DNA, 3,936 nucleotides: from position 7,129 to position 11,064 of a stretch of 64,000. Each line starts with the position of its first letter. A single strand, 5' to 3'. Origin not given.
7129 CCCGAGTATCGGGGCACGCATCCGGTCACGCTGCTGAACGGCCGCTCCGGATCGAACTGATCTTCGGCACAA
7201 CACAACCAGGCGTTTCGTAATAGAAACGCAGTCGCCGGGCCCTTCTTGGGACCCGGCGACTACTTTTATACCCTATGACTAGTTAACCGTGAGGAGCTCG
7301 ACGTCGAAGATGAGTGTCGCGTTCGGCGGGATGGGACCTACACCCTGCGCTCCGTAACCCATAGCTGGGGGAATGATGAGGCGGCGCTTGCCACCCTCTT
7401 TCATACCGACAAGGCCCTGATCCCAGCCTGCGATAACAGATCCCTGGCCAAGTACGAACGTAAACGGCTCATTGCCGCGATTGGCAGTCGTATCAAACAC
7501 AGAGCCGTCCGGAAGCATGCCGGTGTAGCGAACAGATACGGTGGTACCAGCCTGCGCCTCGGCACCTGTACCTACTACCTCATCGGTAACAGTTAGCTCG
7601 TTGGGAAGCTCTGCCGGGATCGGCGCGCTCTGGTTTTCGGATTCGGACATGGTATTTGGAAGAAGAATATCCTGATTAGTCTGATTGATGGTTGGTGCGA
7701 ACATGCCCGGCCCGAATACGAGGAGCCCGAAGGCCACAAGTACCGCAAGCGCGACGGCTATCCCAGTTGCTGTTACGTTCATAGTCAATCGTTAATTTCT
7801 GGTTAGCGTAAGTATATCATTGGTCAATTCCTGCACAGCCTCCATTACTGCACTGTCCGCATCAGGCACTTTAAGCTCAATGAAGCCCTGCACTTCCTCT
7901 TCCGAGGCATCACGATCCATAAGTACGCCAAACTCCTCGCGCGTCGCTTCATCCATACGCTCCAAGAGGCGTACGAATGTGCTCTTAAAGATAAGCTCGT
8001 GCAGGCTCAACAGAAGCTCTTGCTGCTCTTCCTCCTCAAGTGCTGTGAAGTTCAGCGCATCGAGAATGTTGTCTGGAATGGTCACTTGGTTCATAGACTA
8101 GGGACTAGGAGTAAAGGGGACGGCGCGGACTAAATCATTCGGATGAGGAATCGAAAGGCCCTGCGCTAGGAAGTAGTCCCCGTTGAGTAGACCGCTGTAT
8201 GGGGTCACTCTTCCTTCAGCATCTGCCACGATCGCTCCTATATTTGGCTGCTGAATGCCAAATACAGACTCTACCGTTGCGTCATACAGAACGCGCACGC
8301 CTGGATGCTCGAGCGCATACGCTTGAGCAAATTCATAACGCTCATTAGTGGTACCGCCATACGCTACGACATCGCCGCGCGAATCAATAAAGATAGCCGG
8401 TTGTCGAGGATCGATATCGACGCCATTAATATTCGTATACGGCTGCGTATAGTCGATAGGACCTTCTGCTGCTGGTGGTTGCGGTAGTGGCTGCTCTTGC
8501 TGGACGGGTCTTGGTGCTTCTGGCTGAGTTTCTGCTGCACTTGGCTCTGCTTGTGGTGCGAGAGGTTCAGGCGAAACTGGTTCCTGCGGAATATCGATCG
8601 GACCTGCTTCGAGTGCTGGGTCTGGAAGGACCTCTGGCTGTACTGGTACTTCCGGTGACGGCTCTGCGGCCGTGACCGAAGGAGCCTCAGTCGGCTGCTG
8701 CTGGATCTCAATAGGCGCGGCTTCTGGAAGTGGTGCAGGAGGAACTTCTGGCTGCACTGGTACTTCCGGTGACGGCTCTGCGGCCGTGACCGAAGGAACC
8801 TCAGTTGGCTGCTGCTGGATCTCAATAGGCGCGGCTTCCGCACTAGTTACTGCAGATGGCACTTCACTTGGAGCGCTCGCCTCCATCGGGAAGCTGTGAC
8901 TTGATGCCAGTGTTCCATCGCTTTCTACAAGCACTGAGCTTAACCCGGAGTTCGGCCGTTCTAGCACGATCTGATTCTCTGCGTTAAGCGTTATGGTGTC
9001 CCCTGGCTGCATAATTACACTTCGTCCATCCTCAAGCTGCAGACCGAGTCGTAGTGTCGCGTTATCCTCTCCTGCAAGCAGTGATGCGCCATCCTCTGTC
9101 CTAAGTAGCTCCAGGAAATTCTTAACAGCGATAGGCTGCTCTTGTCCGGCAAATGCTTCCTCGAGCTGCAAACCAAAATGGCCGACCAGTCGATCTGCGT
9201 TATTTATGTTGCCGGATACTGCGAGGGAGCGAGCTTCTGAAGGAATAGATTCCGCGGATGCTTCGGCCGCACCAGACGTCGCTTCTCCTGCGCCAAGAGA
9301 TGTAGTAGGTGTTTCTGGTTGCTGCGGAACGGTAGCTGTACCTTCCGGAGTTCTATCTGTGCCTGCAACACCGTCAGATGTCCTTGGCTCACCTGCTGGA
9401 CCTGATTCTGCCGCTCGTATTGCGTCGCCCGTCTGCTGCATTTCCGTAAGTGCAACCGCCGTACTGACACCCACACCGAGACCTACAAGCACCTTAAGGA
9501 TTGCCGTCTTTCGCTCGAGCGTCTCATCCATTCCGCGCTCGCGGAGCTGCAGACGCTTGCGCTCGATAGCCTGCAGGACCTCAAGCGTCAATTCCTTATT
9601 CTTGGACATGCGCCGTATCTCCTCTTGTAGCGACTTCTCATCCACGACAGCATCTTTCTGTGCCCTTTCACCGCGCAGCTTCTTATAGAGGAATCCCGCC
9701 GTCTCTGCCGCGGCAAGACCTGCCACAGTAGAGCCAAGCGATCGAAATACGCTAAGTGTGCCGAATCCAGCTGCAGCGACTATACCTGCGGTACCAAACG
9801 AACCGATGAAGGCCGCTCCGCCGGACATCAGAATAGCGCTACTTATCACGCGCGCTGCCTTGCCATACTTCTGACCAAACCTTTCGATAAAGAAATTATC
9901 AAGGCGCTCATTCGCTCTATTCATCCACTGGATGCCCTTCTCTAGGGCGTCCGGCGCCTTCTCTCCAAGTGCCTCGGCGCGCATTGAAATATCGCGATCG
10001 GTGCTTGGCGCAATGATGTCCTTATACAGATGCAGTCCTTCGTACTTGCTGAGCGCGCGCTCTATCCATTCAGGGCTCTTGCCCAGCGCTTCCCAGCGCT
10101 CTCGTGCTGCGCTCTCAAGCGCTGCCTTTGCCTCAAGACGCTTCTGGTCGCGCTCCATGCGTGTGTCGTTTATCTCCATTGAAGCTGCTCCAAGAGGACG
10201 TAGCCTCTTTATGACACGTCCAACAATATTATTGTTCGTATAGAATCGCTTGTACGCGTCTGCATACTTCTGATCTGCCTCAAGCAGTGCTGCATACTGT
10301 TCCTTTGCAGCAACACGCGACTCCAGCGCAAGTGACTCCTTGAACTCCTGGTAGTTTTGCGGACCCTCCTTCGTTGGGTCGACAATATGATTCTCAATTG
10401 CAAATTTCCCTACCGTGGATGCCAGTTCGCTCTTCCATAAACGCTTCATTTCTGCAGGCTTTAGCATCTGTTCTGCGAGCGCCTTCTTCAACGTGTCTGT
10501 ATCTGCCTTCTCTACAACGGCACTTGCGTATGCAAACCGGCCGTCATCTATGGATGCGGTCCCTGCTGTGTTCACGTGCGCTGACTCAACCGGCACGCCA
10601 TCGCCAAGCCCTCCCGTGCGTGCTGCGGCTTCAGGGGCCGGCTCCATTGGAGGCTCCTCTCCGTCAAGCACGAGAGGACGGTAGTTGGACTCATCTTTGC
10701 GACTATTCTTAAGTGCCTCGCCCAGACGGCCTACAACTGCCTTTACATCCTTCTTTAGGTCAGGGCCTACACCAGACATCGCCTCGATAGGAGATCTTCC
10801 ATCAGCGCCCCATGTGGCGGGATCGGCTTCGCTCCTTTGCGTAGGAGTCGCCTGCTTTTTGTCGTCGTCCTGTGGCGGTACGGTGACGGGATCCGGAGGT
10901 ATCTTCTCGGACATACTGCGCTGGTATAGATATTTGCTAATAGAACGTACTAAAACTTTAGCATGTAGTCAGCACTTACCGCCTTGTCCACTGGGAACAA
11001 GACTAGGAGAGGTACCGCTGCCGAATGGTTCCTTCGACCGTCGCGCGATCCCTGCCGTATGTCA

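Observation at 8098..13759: T4SS-like module: VirB4-family ATPase followed by a 938-aa repeat-bearing membrane protein, a small acidic protein and an FKBP isomerase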

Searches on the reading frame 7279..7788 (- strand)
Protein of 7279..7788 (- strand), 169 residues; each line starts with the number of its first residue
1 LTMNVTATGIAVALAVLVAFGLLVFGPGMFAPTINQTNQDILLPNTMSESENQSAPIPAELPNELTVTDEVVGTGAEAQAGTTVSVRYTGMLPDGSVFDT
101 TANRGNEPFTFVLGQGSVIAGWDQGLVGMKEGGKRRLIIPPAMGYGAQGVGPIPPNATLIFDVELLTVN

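Call 4: search_protein_families(library=pfam, proteins=[window:7279-7788:-], max_evalue=0.01)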
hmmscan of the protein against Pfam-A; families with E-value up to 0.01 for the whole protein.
window:7279-7788:- (169 aa): 1 family
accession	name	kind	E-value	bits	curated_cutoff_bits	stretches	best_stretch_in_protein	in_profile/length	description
PF00254.34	FKBP_C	-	1.1e-34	119.1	21.1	1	77-166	3-94/94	FKBP-type peptidyl-prolyl cis-trans isomerase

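Call 5: search_protein_families(library=ncbifam, proteins=[window:7279-7788:-], max_evalue=0.01)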
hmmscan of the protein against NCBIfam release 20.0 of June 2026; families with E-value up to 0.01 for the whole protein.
window:7279-7788:- (169 aa): 6 families
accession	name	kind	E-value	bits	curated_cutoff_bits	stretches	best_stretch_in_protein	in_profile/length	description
NF008150.0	PRK10902.1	equivalog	1.1e-26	93.9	215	1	72-168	155-248/271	FKBP-type peptidyl-prolyl cis-trans isomerase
NF053689.1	BamJ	equivalog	1.8e-19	70.7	100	1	72-165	87-184/184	BamJ family beta-barrel-assembly machinery protein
NF008602.0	PRK11570.1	subfamily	2.6e-17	63.4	198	1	73-168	112-205/206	FKBP-type peptidyl-prolyl cis-trans isomerase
NF011676.0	PRK15095.1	equivalog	6.2e-08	32.3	125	1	78-148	5-74/156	FKBP-type peptidyl-prolyl cis-trans isomerase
TIGR00115.1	tig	equivalog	3.5e-06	26.1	180.2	1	73-135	145-202/410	trigger factor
TIGR03516.1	ppisom_GldI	equivalog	0.0061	15.9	157.6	1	77-168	85-175/177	gliding motility-associated peptidyl-prolyl isomerase GldI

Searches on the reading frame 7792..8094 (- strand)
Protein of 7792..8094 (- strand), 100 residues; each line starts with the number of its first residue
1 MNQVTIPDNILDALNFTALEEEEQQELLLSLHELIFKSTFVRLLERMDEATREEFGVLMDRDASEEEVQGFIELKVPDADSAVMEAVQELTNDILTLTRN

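Call 4: search_protein_families(library=pfam, proteins=[window:7792-8094:-], max_evalue=0.01)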
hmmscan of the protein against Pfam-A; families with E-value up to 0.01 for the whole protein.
window:7792-8094:- (100 aa): 1 family
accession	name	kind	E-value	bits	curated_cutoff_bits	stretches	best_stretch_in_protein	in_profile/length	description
PF18908.5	DUF5663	-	0.0023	18.9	23.7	1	15-92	6-82/84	Protein of unknown function (DUF5663)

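Call 5: search_protein_families(library=ncbifam, proteins=[window:7792-8094:-], max_evalue=0.01)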
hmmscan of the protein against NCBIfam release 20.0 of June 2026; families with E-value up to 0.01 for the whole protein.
window:7792-8094:- (100 aa): 0 families

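Call 96: search_protein_families(library=phrogs, proteins=[window:7792-8094:-], max_evalue=0.001)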
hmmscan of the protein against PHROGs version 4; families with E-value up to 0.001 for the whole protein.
window:7792-8094:- (100 aa): 0 families

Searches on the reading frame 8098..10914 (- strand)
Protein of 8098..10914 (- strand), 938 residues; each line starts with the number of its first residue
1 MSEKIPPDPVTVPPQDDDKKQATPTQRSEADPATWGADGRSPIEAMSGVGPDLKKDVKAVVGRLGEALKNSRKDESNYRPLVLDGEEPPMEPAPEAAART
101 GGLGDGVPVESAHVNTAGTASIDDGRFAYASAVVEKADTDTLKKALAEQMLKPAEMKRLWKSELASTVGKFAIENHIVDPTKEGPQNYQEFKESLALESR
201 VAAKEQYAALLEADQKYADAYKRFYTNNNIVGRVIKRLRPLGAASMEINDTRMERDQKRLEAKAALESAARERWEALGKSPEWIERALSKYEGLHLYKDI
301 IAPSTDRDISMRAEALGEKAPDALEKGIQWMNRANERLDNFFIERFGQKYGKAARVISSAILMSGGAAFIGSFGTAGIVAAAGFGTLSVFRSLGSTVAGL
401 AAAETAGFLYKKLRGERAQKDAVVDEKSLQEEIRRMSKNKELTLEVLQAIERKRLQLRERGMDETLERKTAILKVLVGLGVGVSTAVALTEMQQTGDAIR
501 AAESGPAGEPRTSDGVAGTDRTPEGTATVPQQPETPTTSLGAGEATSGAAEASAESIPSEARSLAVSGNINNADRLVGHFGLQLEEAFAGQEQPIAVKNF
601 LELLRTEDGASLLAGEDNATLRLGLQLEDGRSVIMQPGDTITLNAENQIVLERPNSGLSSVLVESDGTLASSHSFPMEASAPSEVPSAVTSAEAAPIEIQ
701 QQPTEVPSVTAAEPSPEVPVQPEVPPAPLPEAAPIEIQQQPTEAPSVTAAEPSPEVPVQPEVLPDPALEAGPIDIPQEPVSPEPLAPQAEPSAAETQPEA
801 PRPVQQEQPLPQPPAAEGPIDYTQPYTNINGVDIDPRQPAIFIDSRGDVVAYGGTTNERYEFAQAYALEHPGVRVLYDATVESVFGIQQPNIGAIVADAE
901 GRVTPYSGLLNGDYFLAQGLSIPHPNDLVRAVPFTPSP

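Call 4: search_protein_families(library=pfam, proteins=[window:8098-10914:-], max_evalue=0.01)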
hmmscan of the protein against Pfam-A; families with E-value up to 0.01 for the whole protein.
window:8098-10914:- (938 aa): 0 families

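Call 5: search_protein_families(library=ncbifam, proteins=[window:8098-10914:-], max_evalue=0.01)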
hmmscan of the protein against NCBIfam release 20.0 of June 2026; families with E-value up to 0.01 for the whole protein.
window:8098-10914:- (938 aa): 0 families

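Call 13: find_homologous_proteins(query=window:8098-10914:-, max_evalue=0.001)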
Query window:8098-10914:- (938 aa): 3 proteins with E <= 0.001 among 8000 candidates.
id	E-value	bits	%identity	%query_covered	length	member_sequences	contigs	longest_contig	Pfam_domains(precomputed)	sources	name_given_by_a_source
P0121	0.0e+0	2038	100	100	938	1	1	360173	-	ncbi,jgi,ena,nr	ncbi:MAG TPA: hypothetical protein VEA92_02155 [Candidatus Paceibacterota bacterium]|nr:hypothetical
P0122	1.8e-256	872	51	100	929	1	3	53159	-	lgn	-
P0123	1.4e-243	830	55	79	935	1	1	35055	-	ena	-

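Call 95: search_solved_structures(query=window:8098-10914:-, max_evalue=1)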
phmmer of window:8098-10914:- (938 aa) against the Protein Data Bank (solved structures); distinct sequences matched with E-value up to 1: 0.

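Call 96: search_protein_families(library=phrogs, proteins=[window:8098-10914:-], max_evalue=0.001)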
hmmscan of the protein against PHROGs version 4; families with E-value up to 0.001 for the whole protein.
window:8098-10914:- (938 aa): 0 families

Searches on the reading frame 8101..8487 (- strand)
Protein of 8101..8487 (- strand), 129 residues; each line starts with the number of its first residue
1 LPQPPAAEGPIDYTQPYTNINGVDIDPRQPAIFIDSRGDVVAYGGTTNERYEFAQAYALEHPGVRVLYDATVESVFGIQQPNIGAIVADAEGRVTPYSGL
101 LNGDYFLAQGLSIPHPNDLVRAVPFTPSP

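Call 41: find_homologous_proteins(query=A2, max_evalue=0.001)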
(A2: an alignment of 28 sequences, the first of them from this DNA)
Query A2 (28 sequences) (129 aa, profile of the alignment): 7 proteins with E <= 0.001 among 2476 candidates.
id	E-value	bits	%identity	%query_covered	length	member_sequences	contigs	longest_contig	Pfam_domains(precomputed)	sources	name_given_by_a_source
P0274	6.5e-26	109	25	34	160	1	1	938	-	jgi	jgi:hypothetical protein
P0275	1.1e-25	108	28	50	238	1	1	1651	-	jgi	-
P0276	3.6e-25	106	37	35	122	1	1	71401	-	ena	-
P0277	8.0e-25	105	30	47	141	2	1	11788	-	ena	-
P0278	2.1e-24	104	42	38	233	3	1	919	-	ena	-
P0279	7.2e-23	99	22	94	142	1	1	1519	-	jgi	jgi:hypothetical protein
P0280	5.3e-14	70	-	-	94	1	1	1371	-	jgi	jgi:hypothetical protein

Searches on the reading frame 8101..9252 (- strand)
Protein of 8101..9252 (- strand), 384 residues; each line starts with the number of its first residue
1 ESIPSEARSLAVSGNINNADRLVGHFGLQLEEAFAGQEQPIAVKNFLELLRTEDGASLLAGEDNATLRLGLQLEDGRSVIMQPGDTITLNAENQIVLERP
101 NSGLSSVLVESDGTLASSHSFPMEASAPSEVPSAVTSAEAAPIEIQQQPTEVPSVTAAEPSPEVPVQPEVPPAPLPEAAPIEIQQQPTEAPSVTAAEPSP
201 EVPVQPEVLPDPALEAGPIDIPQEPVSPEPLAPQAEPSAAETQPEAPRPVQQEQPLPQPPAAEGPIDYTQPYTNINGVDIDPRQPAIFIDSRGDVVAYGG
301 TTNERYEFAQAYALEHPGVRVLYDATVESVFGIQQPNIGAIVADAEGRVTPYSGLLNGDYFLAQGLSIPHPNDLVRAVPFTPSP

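Call 54: predict_structure(alignment_id=A3)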
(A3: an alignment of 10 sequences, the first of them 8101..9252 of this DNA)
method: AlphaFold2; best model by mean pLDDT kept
length: 384 residues; sequences in the alignment: 10
mean_pLDDT: 62.6   pTM: 0.35
mean pLDDT of the five models: 62.6, 59.1, 58.4, 58.2, 50.6
residues with pLDDT >= 90: 37; 70-90: 118; 50-70: 91; < 50: 138
segments of 3 or more residues with pLDDT < 50: 123-155, 157-159, 162-167, 172-180, 182-187, 195-218, 222-225, 233-236, 239-243, 247-262, 329-335, 355-363
pLDDT, mean of each block of 10 residues (from residue 1): 56 53 69 77 84 72 56 59 76 84 81 75 39 35 36 44 46 43 39 43 41 41 50 49 47 45 64 91 92 90 90 92 69 57 87 53 60 89 75
secondary structure, 60 per line:
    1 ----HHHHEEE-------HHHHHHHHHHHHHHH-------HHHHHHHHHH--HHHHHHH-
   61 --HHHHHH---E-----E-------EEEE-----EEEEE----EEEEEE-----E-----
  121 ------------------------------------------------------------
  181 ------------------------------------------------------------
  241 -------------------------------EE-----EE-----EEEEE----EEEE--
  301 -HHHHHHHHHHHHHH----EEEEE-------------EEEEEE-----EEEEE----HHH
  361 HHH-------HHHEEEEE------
elements in order: H5-8 E9-11 H19-33 H41-50 H53-59 H63-68 E86-89 E95-99 E104-109 E286-290 E295-298 H302-315 E320-324 E338-343 E349-353 H358-363 E374-378

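Call 56: fold_search(model_id=the predicted structure, library=pdb)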
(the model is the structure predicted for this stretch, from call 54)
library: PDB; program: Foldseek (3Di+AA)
matches with E <= 10: 269; with E <= 0.001: 0
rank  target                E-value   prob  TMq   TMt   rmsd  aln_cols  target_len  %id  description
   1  2jzl_MODEL_1_A        8.8e-01  0.06  0.08  0.20  10.6        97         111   14  Structure of NcCVNH (N. CRASSA CVNH) (released 2008-03-25)
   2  2e0x_D                9.9e-01  0.06  0.08  0.15  17.9        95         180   14  Crystal Structure of Gamma-glutamyltranspeptidase from Escherichia coli (monoclinic form) (released 2006-11-28)
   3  2e0x_B                1.3e+00  0.06  0.08  0.15  18.2        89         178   15  Crystal Structure of Gamma-glutamyltranspeptidase from Escherichia coli (monoclinic form) (released 2006-11-28)
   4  3ile                  1.3e+00  0.06  0.07  0.14  10.6        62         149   14  Crystal structure of ORF157-E86A of Acidianus filamentous virus 1 (released 2010-03-23)
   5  9wpo_D                1.4e+00  0.20  0.10  0.14   3.9        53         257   11  Crystal structure of the nitrilase superfamily protein CJ1056C from Campylobacter jejuni in space group P21 (released 2025-10-08)
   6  6fnn_B                1.4e+00  0.13  0.09  0.20   4.9        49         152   14  Caldiarchaeum Subterraneum Ubiquitin:Rpn11-homolog complex (released 2018-07-25)
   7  9qf4_BV               1.4e+00  0.06  0.06  0.19   7.6        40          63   20  Structure of P. furiosus 70S ribosome grown at 95 degC (released 2025-11-05)
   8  8rqi_A                1.4e+00  0.06  0.08  0.13  10.1        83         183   12  Structure of Rhizobium NopD with ubiquitin (released 2024-11-20)
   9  2e2k_D                1.5e+00  0.16  0.11  0.13   4.2        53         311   19  Helicobacter pylori formamidase AmiF contains a fine-tuned cysteine-glutamate-lysine catalytic triad (released 2007-02-13)
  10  2vhh_A                1.5e+00  0.08  0.09  0.10   5.6        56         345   20  Crystal structure of a pyrimidine degrading enzyme from Drosophila melanogaster (released 2008-03-25)
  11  5c2u_A                1.6e+00  0.06  0.09  0.24  11.9       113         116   12  Ferredoxin-like domain of nucleoporin Nup54 bound to a nanobody (released 2015-08-26)
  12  3op0_A                1.7e+00  0.35  0.11  0.13   2.9        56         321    9  Crystal structure of Cbl-c (Cbl-3) TKB domain in complex with EGFR pY1069 peptide (released 2010-10-20)
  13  6fju_B                1.7e+00  0.12  0.10  0.19   6.8        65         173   14  Rpn11 homolog from Caldiarchaeum Subterraneum (released 2018-07-25)
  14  2vhi_H                1.7e+00  0.08  0.09  0.10   5.6        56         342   20  Crystal structure of a pyrimidine degrading enzyme from Drosophila melanogaster (released 2008-03-25)
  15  5cdw_L                1.7e+00  0.03  0.06  0.19  17.3        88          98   16  Crystal Structure Analysis of a mutant Grb2 SH2 domain (W121G) with a pYVNV peptide (released 2016-05-25)
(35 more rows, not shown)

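Call 72: fold_search(model_id=the predicted structure, library=viral)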
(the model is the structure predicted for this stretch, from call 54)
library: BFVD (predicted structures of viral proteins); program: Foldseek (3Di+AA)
matches with E <= 10: 148; with E <= 0.001: 0
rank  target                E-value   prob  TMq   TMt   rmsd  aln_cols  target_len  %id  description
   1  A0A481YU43            2.5e-01  0.10  0.11  0.11  44.5       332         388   12  Uncharacterized protein [Marseillevirus LCMAC103]
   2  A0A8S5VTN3            4.0e-01  0.11  0.07  0.03  36.4       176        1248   11  Uncharacterized protein [Ackermannviridae sp.]
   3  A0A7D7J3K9            4.5e-01  0.07  0.10  0.08  40.4       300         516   11  (no name in the UniProt tables at hand)
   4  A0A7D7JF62            6.1e-01  0.12  0.12  0.28   7.7        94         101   14  (no name in the UniProt tables at hand)
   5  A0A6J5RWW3            6.9e-01  0.02  0.07  0.07  60.6       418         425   14  Intramolecular chaperone auto-processing domain containing protein [uncultured Caudovirales phage]
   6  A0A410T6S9            8.7e-01  0.08  0.09  0.10  28.4       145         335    9  (no name in the UniProt tables at hand)
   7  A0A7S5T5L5            8.7e-01  0.08  0.07  0.08  40.7       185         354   11  (no name in the UniProt tables at hand)
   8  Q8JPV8                9.8e-01  0.03  0.08  0.04  19.6       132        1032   14  RNA-directed RNA polymerase [Giardia lamblia virus]
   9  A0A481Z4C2            1.2e+00  0.28  0.13  0.11   5.5        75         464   19  DNA primase [Pithovirus LCPAC103]
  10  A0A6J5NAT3            1.2e+00  0.07  0.11  0.14  13.0       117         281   12  Uncharacterized protein [uncultured Caudovirales phage]
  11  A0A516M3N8            1.2e+00  0.18  0.08  0.27   4.3        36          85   17  (no name in the UniProt tables at hand)
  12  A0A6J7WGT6            1.2e+00  0.06  0.07  0.06  38.2       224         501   14  Gp5/Type VI secretion system Vgr protein OB-fold domain-containing protein [uncultured Caudovirales phage]
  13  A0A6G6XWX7            1.2e+00  0.05  0.09  0.05  41.2       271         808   10  (no name in the UniProt tables at hand)
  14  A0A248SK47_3          1.4e+00  0.35  0.09  0.03   2.4        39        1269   13  (no name in the UniProt tables at hand)
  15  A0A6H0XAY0            1.4e+00  0.33  0.11  0.19   3.1        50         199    8  (no name in the UniProt tables at hand)
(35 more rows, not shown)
